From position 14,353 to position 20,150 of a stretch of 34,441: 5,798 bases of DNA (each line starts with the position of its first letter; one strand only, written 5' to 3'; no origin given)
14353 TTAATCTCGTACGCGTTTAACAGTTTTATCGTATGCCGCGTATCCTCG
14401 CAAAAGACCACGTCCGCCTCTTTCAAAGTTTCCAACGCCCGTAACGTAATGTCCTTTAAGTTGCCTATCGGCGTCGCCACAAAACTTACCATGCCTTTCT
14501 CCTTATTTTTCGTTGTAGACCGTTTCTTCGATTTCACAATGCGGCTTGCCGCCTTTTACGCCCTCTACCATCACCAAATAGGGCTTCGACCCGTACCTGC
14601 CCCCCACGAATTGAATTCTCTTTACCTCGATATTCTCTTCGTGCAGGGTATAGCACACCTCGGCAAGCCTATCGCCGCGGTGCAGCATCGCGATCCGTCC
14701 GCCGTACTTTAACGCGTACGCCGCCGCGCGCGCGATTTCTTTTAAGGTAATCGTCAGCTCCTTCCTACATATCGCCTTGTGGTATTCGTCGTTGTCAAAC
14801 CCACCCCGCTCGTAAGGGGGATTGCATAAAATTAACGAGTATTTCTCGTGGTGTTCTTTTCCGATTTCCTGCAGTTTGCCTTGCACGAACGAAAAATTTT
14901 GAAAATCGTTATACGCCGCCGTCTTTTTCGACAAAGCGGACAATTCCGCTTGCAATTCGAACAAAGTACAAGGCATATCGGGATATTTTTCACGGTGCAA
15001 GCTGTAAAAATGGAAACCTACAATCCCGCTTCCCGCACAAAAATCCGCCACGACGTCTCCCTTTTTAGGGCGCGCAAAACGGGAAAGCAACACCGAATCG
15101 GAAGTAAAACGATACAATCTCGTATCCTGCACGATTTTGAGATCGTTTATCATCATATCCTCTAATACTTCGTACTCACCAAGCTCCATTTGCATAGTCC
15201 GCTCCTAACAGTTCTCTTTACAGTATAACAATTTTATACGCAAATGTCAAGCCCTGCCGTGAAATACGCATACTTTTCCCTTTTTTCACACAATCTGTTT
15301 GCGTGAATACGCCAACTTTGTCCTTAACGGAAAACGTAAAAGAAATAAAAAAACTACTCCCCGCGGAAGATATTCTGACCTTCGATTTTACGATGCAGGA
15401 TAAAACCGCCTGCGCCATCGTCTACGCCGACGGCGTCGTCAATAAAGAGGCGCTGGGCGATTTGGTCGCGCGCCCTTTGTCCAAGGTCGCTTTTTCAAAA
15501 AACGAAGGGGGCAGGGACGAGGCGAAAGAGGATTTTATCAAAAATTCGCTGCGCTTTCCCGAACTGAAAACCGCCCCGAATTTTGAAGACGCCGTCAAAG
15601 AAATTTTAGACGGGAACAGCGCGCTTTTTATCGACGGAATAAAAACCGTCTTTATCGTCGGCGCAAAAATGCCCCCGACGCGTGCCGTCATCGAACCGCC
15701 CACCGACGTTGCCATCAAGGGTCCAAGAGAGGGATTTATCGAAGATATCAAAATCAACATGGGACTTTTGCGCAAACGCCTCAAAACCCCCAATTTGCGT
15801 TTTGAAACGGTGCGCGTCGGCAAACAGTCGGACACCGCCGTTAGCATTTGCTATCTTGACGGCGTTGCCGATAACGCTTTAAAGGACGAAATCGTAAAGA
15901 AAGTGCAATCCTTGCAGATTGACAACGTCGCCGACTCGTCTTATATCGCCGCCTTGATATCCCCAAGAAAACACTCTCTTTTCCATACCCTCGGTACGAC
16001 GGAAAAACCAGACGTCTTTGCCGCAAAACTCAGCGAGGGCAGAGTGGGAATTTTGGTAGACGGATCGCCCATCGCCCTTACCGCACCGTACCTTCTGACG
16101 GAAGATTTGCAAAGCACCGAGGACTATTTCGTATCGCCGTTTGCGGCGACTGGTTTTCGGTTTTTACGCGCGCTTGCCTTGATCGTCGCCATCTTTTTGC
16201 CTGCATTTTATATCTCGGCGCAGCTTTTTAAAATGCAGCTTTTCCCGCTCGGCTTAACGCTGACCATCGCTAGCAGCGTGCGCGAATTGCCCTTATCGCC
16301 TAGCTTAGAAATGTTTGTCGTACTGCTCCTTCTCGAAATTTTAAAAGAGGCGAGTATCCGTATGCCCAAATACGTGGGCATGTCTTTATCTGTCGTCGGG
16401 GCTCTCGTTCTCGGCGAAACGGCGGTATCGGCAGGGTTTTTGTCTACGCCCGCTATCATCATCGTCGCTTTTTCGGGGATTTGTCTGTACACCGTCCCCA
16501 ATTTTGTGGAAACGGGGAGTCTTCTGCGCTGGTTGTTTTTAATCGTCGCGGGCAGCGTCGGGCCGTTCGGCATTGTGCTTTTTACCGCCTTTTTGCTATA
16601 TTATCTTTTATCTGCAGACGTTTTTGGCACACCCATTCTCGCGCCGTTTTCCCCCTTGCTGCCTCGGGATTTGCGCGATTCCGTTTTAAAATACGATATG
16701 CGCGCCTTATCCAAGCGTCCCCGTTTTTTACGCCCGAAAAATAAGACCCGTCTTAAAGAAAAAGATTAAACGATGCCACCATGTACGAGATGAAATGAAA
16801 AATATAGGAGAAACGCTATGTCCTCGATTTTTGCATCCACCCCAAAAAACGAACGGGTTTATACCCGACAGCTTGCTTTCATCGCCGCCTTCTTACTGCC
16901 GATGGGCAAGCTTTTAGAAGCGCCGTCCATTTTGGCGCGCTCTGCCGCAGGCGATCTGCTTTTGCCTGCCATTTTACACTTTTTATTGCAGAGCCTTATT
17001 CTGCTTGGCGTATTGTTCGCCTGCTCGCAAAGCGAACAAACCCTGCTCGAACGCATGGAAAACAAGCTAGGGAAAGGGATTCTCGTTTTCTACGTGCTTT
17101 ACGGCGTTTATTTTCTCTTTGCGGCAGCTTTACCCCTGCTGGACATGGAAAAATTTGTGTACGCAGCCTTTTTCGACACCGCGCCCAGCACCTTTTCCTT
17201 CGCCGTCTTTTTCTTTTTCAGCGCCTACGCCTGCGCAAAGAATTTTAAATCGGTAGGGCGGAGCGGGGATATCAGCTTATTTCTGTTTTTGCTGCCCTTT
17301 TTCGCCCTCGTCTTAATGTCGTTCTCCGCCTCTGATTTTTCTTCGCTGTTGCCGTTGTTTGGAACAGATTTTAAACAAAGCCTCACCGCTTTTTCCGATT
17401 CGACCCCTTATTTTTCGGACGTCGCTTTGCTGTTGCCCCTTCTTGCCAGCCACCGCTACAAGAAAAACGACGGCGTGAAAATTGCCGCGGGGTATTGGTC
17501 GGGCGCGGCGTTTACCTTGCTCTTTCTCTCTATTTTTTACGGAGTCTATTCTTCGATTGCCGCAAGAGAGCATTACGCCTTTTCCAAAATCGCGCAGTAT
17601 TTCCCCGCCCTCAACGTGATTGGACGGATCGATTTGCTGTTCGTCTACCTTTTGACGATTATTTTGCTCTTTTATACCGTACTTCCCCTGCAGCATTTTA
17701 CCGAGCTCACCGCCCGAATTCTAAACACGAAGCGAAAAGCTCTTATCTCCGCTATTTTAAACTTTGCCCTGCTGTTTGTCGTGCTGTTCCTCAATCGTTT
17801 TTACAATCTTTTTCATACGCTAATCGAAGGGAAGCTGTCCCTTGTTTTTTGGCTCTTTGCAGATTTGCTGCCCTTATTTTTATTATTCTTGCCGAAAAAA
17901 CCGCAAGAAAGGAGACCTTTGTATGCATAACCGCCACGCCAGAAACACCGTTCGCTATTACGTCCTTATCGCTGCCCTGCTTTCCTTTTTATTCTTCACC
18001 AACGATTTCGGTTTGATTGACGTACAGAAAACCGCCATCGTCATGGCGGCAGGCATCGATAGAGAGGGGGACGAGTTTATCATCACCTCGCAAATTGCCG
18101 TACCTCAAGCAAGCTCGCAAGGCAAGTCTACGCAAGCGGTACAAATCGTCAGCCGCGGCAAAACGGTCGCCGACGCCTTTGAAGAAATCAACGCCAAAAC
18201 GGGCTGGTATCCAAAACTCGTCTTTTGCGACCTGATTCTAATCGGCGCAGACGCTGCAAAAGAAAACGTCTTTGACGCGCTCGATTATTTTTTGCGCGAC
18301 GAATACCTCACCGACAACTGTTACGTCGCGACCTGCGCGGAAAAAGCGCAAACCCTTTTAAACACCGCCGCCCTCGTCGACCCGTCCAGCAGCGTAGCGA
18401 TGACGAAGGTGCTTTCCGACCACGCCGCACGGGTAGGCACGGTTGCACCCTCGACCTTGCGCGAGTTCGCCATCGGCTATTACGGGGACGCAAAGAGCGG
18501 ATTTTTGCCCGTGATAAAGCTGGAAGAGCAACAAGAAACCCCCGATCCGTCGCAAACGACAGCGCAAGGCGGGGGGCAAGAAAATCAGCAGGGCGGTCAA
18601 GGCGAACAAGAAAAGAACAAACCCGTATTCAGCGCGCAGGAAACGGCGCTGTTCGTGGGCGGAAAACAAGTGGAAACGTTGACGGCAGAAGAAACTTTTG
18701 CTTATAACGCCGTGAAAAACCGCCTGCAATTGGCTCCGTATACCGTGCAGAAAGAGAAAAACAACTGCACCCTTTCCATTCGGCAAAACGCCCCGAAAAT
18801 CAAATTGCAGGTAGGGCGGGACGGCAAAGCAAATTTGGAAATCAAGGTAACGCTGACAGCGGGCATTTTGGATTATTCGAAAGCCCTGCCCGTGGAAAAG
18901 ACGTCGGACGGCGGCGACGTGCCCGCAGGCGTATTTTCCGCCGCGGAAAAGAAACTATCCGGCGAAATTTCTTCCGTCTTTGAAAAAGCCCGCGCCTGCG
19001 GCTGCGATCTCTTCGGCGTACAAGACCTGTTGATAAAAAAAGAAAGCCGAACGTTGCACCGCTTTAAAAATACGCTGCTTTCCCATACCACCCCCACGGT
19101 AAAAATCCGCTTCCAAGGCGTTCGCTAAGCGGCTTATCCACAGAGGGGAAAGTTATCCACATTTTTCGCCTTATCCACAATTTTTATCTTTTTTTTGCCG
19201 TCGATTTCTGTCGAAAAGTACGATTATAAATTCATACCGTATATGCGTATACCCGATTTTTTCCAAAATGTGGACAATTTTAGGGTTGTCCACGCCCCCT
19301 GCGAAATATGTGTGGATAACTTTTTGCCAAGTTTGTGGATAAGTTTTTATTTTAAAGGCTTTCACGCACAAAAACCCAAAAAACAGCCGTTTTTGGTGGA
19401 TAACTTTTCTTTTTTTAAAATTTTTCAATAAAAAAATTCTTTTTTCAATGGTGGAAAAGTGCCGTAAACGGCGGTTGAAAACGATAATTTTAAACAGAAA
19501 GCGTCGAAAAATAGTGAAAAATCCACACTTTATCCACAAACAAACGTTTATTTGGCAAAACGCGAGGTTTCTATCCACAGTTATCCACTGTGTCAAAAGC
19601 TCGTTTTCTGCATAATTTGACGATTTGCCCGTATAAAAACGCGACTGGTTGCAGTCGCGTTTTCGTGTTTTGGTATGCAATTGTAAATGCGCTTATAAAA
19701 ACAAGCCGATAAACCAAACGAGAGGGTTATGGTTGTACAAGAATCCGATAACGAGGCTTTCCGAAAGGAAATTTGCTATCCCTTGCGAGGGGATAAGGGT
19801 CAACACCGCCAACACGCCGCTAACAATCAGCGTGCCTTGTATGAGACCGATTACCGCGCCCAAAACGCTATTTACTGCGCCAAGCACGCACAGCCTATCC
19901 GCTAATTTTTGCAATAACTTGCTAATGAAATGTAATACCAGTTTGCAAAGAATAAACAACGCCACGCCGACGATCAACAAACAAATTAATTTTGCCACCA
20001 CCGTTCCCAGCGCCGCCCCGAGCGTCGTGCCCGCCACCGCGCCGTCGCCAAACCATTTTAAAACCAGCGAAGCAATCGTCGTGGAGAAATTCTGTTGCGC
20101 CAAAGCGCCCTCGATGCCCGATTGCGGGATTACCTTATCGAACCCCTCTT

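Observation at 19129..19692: Orphan DnaA-box cluster with an AT-rich tract between convergent genes, with no dnaA nearby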

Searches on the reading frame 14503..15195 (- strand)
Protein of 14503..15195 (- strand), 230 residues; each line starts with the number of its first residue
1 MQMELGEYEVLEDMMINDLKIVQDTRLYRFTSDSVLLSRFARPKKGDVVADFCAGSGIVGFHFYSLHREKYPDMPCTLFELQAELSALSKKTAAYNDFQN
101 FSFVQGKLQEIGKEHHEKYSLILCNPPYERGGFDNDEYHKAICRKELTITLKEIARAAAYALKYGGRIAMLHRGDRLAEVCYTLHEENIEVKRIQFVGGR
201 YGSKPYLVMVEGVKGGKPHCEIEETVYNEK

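Call 8: search_protein_families(library=pfam, proteins=[window:14503-15195:-])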
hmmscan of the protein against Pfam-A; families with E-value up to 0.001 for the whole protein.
window:14503-15195:- (230 aa): 3 families
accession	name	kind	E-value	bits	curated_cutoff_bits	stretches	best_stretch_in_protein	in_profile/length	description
PF05175.20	MTS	-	2.8e-09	37.3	23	1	34-144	21-124/170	Methyltransferase small domain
PF13847.12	Methyltransf_31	-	2e-05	24.7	27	1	44-188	2-126/145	Methyltransferase domain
PF13679.12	Methyltransf_32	-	0.00052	20.4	27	1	36-115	16-96/143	Methyltransferase domain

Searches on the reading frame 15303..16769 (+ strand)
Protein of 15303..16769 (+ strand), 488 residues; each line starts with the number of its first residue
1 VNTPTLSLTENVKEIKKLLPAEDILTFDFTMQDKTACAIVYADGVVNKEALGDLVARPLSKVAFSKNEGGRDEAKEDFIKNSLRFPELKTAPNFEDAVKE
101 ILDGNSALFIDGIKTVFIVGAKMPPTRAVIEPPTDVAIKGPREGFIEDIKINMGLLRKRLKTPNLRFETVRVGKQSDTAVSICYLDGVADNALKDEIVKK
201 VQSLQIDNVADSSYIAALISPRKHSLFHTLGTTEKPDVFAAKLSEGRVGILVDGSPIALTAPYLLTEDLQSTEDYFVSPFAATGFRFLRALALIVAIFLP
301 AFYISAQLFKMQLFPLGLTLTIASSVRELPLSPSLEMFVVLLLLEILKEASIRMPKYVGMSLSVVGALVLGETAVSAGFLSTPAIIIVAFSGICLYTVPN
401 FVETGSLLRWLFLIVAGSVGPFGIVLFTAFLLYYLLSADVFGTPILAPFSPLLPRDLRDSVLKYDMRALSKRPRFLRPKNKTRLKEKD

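Call 8: search_protein_families(library=pfam, proteins=[window:15303-16769:+])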
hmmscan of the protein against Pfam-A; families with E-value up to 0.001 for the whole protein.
window:15303-16769:+ (488 aa): 1 family
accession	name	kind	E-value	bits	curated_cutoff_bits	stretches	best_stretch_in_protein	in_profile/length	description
PF03323.18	GerA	-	3.5e-137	458.2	27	1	21-474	10-465/466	Bacillus/Clostridium GerA spore germination protein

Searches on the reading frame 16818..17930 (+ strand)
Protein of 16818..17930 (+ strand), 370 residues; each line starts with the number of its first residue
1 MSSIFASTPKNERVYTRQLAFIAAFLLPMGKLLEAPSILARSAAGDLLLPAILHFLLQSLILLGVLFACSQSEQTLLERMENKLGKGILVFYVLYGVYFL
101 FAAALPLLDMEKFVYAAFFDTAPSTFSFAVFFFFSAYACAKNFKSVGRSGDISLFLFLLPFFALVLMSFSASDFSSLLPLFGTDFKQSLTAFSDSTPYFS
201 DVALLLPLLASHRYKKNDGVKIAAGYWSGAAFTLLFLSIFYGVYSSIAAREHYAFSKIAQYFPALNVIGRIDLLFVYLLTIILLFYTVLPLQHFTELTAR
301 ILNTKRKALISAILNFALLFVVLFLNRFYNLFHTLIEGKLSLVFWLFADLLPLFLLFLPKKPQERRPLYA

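Call 8: search_protein_families(library=pfam, proteins=[window:16818-17930:+])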
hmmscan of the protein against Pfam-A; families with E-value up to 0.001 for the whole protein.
window:16818-17930:+ (370 aa): 1 family
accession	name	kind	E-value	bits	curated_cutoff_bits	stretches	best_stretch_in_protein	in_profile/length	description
PF03845.19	Spore_permease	-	9e-19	67.9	23.4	1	34-323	22-314/321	Spore germination protein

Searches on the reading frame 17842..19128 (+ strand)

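Call 8: search_protein_families(library=pfam, proteins=[window:17842-19128:+])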
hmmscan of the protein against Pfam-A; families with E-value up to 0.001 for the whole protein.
window:17842-19128:+ (428 aa): 2 families
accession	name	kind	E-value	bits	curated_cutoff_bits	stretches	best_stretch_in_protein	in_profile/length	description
PF25198.1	Spore_GerAC_N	-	1.3e-32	113.5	27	1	60-227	4-176/176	Spore germination protein N-terminal domain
PF05504.16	Spore_GerAC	-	1.9e-13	51.3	23.6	1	267-410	2-144/167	Spore germination B3/ GerAC like, C-terminal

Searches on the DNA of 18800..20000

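Call 40: search_rna_families(source=window, start=18800, end=20000, threshold=evalue, max_evalue=1)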
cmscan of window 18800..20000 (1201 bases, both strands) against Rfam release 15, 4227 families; matches with E-value up to 1: 1.
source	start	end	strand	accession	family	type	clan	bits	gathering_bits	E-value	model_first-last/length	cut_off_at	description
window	19144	19251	-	RF02615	BSR0626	Gene; sRNA;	-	23.5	155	0.13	1-128/128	no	Brucella sRNA 0626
